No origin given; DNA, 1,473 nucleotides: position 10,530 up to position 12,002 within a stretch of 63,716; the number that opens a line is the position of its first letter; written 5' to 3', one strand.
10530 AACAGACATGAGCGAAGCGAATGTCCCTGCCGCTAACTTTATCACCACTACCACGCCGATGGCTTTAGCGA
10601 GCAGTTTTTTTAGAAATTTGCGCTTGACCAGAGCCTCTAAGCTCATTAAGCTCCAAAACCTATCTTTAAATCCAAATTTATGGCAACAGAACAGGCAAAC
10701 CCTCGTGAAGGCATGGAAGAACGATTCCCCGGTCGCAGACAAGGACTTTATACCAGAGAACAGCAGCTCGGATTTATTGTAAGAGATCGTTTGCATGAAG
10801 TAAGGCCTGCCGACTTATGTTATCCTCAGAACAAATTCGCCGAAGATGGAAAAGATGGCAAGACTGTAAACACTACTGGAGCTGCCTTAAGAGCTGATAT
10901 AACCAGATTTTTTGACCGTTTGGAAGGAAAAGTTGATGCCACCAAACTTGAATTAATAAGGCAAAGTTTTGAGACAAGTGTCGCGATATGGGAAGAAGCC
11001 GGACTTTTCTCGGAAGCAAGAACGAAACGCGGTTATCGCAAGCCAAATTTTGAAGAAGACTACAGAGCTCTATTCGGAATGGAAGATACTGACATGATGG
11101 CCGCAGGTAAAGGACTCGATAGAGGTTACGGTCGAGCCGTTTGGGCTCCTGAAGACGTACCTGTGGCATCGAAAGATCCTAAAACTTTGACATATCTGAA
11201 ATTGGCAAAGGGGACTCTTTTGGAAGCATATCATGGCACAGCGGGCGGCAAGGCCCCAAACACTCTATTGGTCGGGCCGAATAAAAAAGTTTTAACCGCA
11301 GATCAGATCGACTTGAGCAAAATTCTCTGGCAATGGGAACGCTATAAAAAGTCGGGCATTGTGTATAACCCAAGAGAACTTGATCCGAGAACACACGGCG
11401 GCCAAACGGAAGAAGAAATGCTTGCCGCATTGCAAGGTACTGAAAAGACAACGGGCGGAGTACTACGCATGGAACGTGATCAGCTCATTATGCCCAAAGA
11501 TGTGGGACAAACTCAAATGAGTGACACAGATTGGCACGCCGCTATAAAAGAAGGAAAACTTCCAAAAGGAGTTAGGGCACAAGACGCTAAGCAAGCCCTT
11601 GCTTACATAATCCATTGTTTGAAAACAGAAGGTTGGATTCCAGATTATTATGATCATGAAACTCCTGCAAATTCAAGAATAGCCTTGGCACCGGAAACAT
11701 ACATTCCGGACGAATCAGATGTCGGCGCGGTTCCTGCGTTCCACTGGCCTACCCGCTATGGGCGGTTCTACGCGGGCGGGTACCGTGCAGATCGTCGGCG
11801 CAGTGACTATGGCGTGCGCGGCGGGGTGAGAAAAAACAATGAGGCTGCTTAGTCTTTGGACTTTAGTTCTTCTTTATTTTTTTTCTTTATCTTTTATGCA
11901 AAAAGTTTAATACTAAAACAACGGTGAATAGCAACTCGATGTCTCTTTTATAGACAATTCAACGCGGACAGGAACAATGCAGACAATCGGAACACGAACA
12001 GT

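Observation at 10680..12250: Orphan or decayed diversity-generating retroelement: VR in a gene's 3' end, TR 192 nt downstream, truncated Avd, no reverse transcriptase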

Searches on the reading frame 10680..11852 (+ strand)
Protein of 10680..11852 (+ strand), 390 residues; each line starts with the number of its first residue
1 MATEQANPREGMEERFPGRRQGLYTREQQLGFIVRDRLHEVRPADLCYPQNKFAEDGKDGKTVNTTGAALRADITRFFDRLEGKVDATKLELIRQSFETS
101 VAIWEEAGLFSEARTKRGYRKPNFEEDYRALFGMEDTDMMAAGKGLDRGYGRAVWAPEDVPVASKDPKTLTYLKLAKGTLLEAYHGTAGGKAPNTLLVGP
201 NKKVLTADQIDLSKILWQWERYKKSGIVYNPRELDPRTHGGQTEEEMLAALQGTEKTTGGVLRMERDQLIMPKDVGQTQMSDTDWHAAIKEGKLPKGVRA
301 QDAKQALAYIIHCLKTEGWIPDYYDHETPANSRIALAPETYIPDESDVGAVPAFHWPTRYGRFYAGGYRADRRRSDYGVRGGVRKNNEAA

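Call 7: search_protein_families(library=pfam, proteins=[window:10680-11852:+], max_evalue=1)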
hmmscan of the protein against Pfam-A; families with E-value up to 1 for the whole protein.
window:10680-11852:+ (390 aa): 0 families

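Call 12: find_homologous_proteins(query=window:10680-11849:+, max_evalue=0.001)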
Query window:10680-11849:+ (390 aa): 31 proteins with E <= 0.001 among 4811 candidates.
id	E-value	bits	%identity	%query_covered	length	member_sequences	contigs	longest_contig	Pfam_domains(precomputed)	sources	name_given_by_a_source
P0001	7.1e-266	899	100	100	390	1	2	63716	-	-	-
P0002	6.4e-169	580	66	99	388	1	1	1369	-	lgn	-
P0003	2.3e-168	578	66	99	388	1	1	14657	-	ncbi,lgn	-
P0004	2.3e-164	565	69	94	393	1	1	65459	-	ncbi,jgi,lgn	ncbi:MAG: hypothetical protein WC651_02555 [Candidatus Gracilibacteria bacterium]|jgi:hypothetical p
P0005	3.7e-159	548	65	99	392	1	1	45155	-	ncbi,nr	ncbi:hypothetical protein HY604_00055 [Candidatus Peregrinibacteria bacterium]|nr:hypothetical prote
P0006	2.2e-151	522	62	94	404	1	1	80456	-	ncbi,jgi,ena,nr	ncbi:hypothetical protein M0P48_04685 [Candidatus Gracilibacteria bacterium]|nr:hypothetical protein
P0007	1.2e-149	517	63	95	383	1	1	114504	-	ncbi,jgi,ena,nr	ncbi:hypothetical protein M0P48_02670 [Candidatus Gracilibacteria bacterium]|nr:hypothetical protein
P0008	1.9e-142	493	60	99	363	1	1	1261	-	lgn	-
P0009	2.0e-138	480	61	95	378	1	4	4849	-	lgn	-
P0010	1.9e-136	473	57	99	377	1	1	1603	-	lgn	-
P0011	5.2e-129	449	61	85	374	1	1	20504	-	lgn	-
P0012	3.4e-118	413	60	81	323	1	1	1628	-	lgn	-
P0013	1.8e-117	411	52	97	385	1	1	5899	-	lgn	-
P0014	2.5e-114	400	55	83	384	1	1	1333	-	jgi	jgi:hypothetical protein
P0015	6.2e-109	383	47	97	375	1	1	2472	-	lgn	-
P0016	1.2e-106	375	48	96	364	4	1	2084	-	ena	-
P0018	5.0e-105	370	49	93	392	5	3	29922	-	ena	-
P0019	2.6e-102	361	46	98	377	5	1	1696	-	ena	-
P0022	9.3e-99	349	50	79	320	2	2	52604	-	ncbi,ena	ncbi:MAG: hypothetical protein AAB588_00440 [Patescibacteria group bacterium]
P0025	1.5e-95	339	51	79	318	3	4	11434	-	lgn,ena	-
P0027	8.8e-92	326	46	95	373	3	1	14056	-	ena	-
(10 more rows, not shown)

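Call 15: find_encoding_contigs(protein=P0004, flank=10000, max_places=2)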
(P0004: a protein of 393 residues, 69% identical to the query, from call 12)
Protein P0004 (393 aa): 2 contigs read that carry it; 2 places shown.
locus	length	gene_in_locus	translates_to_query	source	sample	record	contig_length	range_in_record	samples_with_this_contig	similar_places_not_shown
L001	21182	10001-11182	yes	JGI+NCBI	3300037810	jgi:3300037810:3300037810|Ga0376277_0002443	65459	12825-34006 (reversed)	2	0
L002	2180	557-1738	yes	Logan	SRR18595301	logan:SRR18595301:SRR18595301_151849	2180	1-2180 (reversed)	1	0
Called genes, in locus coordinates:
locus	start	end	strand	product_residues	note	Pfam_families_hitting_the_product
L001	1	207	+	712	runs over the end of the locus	PF13196:DUF4012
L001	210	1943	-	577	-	PF13589:HATPase_c_3, PF01119:DNA_mis_repair, PF08676:MutL_C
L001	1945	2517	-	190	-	-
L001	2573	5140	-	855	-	PF01624:MutS_I, PF05188:MutS_II, PF05192:MutS_III, PF05190:MutS_IV, PF00488:MutS_V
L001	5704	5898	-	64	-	-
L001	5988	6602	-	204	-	PF01726:LexA_DNA_bind, PF00717:Peptidase_S24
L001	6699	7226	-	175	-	PF04011:LemA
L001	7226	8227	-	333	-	PF03033:Glyco_transf_28, PF04101:Glyco_tran_28_C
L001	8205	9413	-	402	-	PF01098:FTSW_RODA_SPOVE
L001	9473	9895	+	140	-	PF01252:Peptidase_A8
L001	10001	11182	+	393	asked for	-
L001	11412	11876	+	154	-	-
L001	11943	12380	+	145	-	-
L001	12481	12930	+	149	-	PF00078:RVT_1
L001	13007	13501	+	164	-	PF13274:SocA_Panacea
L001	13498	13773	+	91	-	-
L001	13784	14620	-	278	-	PF08501:Shikimate_dh_N, PF01488:Shikimate_DH (weak), PF18317:SDH_C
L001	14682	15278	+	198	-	PF00551:Formyl_trans_N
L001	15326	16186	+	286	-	PF13292:DXP_synthase_N (weak), PF00456:Transketolase_N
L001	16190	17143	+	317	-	PF02779:Transket_pyr, PF02780:Transketolase_C, PF22613:Transketolase_C_1 (weak), PF17147:PFOR_II (weak)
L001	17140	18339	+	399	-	PF00155:Aminotran_1_2, PF01041:DegT_DnrJ_EryC1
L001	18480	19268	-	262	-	PF00535:Glycos_transf_2, PF10111:Glyco_tranf_2_2, PF13641:Glyco_tranf_2_3, PF13506:Glyco_transf_21 (faint), PF13632:Glyco_trans_2_3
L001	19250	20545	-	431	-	PF00483:NTP_transferase, PF12804:NTP_transf_3, PF25087:GMPPB_C, PF00132:Hexapep, PF14602:Hexapep_2 (faint), PF25084:LbH_EIF2B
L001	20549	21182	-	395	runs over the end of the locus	PF06849:DUF1246, PF06973:DUF1297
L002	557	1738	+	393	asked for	-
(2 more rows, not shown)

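Call 16: find_encoding_contigs(protein=P0005, flank=10000, max_places=2)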
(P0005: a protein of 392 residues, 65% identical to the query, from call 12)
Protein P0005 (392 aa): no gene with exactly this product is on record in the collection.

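Call 21: find_encoding_contigs(protein=P0001, flank=3000, max_places=4)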
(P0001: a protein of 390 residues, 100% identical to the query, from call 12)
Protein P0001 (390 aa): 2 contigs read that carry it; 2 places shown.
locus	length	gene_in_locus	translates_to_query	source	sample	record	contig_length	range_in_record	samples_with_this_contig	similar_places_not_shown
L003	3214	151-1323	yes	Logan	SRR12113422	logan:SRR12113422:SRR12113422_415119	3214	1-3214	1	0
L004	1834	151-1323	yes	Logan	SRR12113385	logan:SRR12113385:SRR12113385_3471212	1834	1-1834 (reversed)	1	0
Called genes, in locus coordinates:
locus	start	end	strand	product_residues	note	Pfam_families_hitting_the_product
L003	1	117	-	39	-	?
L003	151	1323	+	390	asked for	-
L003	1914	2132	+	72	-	-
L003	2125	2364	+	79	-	-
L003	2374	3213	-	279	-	?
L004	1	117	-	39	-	?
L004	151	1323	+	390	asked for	-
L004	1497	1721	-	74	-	PF22296:bAvd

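Call 22: find_encoding_contigs(protein=P0006, flank=6000, max_places=2)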
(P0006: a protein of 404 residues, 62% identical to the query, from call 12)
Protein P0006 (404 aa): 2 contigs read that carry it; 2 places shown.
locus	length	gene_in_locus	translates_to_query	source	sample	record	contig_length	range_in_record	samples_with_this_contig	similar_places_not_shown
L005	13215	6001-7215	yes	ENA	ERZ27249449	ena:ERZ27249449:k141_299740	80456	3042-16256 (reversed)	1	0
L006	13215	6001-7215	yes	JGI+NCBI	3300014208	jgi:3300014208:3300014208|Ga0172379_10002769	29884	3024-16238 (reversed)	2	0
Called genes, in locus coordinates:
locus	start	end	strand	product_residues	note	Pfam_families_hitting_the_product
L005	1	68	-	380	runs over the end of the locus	PF07690:MFS_1, PF12832:MFS_1_like (weak), PF07690:MFS_1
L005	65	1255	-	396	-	PF00275:EPSP_synthase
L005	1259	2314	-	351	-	PF13685:Fe-ADH_2, PF01761:DHQ_synthase, PF24621:DHQS_C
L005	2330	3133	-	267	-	PF00793:DAHP_synth_1, PF03102:NeuB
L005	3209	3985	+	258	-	PF01026:TatD_DNase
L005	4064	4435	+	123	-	-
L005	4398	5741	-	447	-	PF18073:Zn_ribbon_LapB, PF13481:AAA_25, PF03796:DnaB_C, PF06745:ATPase, PF23442:DUF7125, PF00004:AAA (weak), PF13541:ChlI (weak)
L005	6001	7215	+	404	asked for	-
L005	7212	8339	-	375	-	PF13477:Glyco_trans_4_2 (weak), PF13439:Glyco_transf_4, PF13579:Glyco_trans_4_4, PF20706:GT4-conflict, PF00534:Glycos_transf_1, PF13692:Glyco_trans_1_4, PF13524:Glyco_trans_1_2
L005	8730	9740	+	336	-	PF00395:SLH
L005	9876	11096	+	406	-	PF03448:MgtE_N, PF00571:CBS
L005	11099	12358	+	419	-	PF01566:Nramp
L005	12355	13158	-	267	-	-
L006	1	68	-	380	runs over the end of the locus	PF07690:MFS_1, PF12832:MFS_1_like (weak), PF07690:MFS_1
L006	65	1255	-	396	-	PF00275:EPSP_synthase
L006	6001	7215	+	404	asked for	-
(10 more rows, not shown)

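Call 23: find_encoding_contigs(protein=P0007, flank=6000, max_places=2)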
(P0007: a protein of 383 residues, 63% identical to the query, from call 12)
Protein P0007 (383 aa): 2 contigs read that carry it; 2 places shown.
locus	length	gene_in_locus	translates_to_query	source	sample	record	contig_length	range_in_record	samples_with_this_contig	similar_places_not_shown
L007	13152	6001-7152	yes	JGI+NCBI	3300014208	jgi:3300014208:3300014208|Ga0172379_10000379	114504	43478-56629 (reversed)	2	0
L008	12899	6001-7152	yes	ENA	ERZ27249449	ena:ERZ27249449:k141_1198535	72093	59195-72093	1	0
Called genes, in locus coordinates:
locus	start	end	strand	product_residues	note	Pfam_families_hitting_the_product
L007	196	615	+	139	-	-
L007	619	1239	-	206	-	PF05949:DUF881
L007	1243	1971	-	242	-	PF05949:DUF881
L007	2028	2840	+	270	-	PF01177:Asp_Glu_race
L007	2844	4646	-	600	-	PF00117:GATase, PF07722:Peptidase_C26 (faint), PF02540:NAD_synthase, PF00958:GMP_synt_C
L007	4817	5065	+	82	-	-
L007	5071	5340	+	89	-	-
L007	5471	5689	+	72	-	-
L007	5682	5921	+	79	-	-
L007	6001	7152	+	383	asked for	-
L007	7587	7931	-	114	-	PF22296:bAvd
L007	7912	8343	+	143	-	-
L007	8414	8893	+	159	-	PF00078:RVT_1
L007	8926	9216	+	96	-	PF01909:NTP_transf_2, PF18765:Polbeta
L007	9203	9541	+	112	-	PF01934:HepT-like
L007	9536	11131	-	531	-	PF01336:tRNA_anti-codon, PF00152:tRNA-synt_2, PF01409:tRNA-synt_2d (faint)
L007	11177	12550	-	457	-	PF00772:DnaB, PF03796:DnaB_C, PF13481:AAA_25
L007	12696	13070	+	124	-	PF08378:NERD (weak), PF02021:UPF0102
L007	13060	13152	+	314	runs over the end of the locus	-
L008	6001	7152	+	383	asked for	-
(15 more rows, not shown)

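Call 28: list_cluster_members(proteins=[P0001, P0016, P0018, P0019, P0027, P0025, P0022])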
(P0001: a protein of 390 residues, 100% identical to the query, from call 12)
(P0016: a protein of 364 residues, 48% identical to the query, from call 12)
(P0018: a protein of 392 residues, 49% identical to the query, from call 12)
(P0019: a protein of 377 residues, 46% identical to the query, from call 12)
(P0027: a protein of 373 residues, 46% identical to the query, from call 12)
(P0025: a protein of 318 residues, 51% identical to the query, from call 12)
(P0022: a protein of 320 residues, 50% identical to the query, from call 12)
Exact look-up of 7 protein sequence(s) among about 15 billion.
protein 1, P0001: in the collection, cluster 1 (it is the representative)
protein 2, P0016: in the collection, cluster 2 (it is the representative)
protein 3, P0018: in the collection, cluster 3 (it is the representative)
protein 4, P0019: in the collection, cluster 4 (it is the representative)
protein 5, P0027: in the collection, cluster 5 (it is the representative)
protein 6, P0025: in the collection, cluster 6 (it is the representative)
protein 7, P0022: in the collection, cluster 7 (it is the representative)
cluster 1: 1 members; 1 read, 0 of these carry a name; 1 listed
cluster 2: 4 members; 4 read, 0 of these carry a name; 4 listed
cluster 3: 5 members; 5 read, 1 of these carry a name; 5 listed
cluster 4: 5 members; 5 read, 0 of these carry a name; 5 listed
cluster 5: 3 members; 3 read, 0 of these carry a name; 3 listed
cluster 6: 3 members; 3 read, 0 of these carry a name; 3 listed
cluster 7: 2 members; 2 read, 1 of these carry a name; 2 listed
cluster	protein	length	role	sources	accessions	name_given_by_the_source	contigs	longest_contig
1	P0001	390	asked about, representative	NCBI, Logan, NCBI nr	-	-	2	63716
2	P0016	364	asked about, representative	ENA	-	-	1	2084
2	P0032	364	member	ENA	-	-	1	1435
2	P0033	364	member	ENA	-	-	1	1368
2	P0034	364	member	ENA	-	-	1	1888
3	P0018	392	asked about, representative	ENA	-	-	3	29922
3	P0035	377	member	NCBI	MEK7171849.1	MAG: hypothetical protein AAB739_02970 [Patescibacteria group bacterium]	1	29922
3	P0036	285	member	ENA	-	-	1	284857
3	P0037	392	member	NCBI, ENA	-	-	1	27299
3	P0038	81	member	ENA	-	-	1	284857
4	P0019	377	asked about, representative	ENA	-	-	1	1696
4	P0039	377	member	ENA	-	-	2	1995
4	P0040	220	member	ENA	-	-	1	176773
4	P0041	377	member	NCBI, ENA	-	-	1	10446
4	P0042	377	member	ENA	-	-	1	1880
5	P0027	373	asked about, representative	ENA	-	-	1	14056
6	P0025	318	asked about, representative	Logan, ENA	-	-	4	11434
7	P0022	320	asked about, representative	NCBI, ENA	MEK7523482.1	MAG: hypothetical protein AAB588_00440 [Patescibacteria group bacterium]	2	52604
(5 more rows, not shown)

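Call 32: find_encoding_contigs(protein=P0003, flank=8000, max_places=4)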
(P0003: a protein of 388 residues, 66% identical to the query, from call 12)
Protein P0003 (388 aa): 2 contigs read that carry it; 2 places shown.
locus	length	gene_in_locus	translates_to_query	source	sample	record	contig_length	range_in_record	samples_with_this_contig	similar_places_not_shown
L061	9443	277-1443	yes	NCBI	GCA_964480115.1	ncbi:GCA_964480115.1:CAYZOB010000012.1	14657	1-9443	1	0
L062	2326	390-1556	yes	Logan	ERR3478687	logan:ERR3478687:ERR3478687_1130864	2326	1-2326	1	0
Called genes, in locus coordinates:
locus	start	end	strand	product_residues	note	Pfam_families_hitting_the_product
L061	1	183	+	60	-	?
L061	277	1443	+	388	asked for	-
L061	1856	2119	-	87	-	PF22296:bAvd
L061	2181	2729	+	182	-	-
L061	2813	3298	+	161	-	PF00078:RVT_1 (weak)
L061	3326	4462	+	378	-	PF13173:AAA_14, PF13635:DUF4143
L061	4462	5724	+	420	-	-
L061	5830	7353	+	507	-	PF00496:SBP_bac_5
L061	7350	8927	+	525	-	PF00672:HAMP, PF07228:SpoIIE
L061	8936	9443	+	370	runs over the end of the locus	PF00657:Lipase_GDSL (weak), PF13472:Lipase_GDSL_2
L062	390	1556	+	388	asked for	-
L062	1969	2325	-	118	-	?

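Call 33: find_encoding_contigs(protein=P0002, flank=3000, max_places=3)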
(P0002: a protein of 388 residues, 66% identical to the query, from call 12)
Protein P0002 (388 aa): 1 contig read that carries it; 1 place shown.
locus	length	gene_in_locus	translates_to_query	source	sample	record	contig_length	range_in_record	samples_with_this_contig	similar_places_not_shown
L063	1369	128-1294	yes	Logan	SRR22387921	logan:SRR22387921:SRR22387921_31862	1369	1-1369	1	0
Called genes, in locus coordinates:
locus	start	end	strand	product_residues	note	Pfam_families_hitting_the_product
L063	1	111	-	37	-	?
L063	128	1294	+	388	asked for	-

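Call 47: predict_structure(alignment_id=A1)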
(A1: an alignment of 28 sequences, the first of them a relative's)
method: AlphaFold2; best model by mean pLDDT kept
length: 390 residues; sequences in the alignment: 28
mean_pLDDT: 88.4   pTM: 0.84
mean pLDDT of the five models: 88.4, 87.8, 86.6, 85.2, 85.0
residues with pLDDT >= 90: 257; 70-90: 98; 50-70: 12; < 50: 23
segments of 3 or more residues with pLDDT < 50: 1-20
pLDDT, mean of each block of 10 residues (from residue 1): 39 42 73 87 81 70 62 86 88 98 98 95 97 92 89 97 95 98 97 96 96 96 91 88 94 96 96 94 92 89 98 98 91 94 85 95 94 94 85
secondary structure, 60 per line:
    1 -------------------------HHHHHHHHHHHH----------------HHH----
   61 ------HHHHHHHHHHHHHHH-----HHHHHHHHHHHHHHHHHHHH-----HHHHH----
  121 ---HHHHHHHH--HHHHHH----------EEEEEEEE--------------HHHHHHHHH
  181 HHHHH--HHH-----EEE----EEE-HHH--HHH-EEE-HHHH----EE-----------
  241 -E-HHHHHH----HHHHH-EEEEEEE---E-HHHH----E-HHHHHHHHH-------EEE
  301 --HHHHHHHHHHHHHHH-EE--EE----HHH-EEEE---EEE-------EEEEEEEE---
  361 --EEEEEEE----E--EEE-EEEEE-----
elements in order: H26-37 H67-81 H87-106 H112-116 H124-131 H134-139 E150-157 H172-185 E196-198 E203-205 E216-218 H220-223 H244-249 H254-258 E260-266 H272-275 H282-290 E298-300 H303-317 E333-336 E340-342 E350-357 E363-369 E377-379 E381-385

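Call 50: fold_search(model_id=the predicted structure, library=pdb)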
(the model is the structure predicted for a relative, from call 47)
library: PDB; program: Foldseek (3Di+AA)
matches with E <= 10: 31; with E <= 0.001: 0
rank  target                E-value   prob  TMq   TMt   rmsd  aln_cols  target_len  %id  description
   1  8vil_B                3.6e-01  0.04  0.14  0.13  18.9       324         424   10  EgtB-IV from Crocosphaera subtropica, an ergothioneine-biosynthetic type IV sulfoxide synthase in complex with N,N-dim (released 2024-08-07)
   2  8vih_A                4.9e-01  0.05  0.15  0.13  16.7       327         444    9  EgtB-IV from Crocosphaera subtropica, an ergothioneine-biosynthetic type IV sulfoxide synthase in complex with hercyni (released 2024-08-07)
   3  5vf4_C                1.8e+00  0.04  0.07  0.07   3.9        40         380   18  Thermus aquaticus variable protein (TaqVP) from diversity-generating retroelements (DGR) (released 2017-05-24)
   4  5aoh_B                2.7e+00  0.09  0.13  0.18   4.1        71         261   13  Crystal Structure of CarF (released 2017-01-25)
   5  5aoh_A                2.8e+00  0.10  0.13  0.18   3.7        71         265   11  Crystal Structure of CarF (released 2017-01-25)
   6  3k7a_A                3.8e+00  0.00  0.08  0.04  18.9       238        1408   12  Crystal Structure of an RNA polymerase II-TFIIB complex (released 2009-11-24)
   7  1yu1                  4.3e+00  0.02  0.08  0.08   7.5        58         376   14  Major Tropism Determinant P3c Variant (released 2005-09-20)
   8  2nan_MODEL_1_A        4.6e+00  0.02  0.15  0.32  10.7       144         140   15  NMR structure of human DCL-1 (CD302) extracellular domain (released 2017-01-11)
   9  4yyr                  4.6e+00  0.01  0.09  0.13   6.5        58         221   10  Ficin B crystal form I (released 2016-04-13)
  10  1pci_A                4.9e+00  0.02  0.12  0.14   8.5       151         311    5  PROCARICAIN (released 1997-04-01)
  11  5v45_B                5.9e+00  0.00  0.05  0.09  18.0       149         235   11  Crystal structure of the F270M, K291M, L318M mutant of SR1 domain of human sacsin (released 2017-05-24)
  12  9mzu_A                6.2e+00  0.03  0.09  0.08   3.6        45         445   16  Structure of PorKN from Porphyromonas gingivalis (released 2025-04-16)
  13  2y3c                  6.6e+00  0.02  0.07  0.10   4.0        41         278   20  Treponema denticola variable protein 1 (released 2011-08-31)
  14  4yfw_A                7.0e+00  0.01  0.07  0.14   8.1        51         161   20  Structural basis of glycan recognition in neonate-specific rotaviruses (released 2015-09-30)
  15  5hha_B                7.5e+00  0.01  0.07  0.10   5.1        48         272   17  Structure of PvdO from Pseudomonas aeruginosa (released 2017-01-18)
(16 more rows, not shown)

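Call 61: fold_search(model_id=the predicted structure, library=viral)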
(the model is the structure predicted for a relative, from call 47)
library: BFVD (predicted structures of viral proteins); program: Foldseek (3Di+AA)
matches with E <= 10: 10; with E <= 0.001: 0
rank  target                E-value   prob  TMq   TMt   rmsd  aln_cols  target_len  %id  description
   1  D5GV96                2.3e+00  0.06  0.07  0.05   3.0        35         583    8  Hypothetical phage protein [Campylobacter phage CP220]
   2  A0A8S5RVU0            6.2e+00  0.01  0.07  0.14   7.0        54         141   17  Uncharacterized protein [Siphoviridae sp. ctHip2]
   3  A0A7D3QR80            7.4e+00  0.01  0.07  0.10  22.0       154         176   11  (no name in the UniProt tables at hand)
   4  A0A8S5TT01            7.9e+00  0.02  0.07  0.06   3.6        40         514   15  Uncharacterized protein [CrAss-like virus sp. ct3KQ27]
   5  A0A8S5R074            7.9e+00  0.01  0.22  0.13  16.9       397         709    8  Tail collar fiber protein [Siphoviridae sp. ctyvQ1]
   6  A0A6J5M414            8.4e+00  0.01  0.06  0.18  13.4        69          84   10  ParB/Sulfiredoxin [uncultured Caudovirales phage]
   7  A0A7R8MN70            8.4e+00  0.00  0.05  0.03  13.0        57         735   16  (no name in the UniProt tables at hand)
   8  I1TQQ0                8.4e+00  0.00  0.04  0.04  13.5        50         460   10  (no name in the UniProt tables at hand)
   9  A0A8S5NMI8            9.4e+00  0.02  0.17  0.23   6.5       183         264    9  Retinoblastoma-binding protein-like protein [Siphoviridae sp. ctGMq5]
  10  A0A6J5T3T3            9.4e+00  0.01  0.06  0.04   7.6        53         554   17  Uncharacterized protein [uncultured Caudovirales phage]

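Call 81: search_protein_families(library=ncbifam, proteins=[window:10680-11852:+], max_evalue=0.01)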
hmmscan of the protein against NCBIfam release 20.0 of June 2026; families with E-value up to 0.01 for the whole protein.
window:10680-11852:+ (390 aa): 0 families
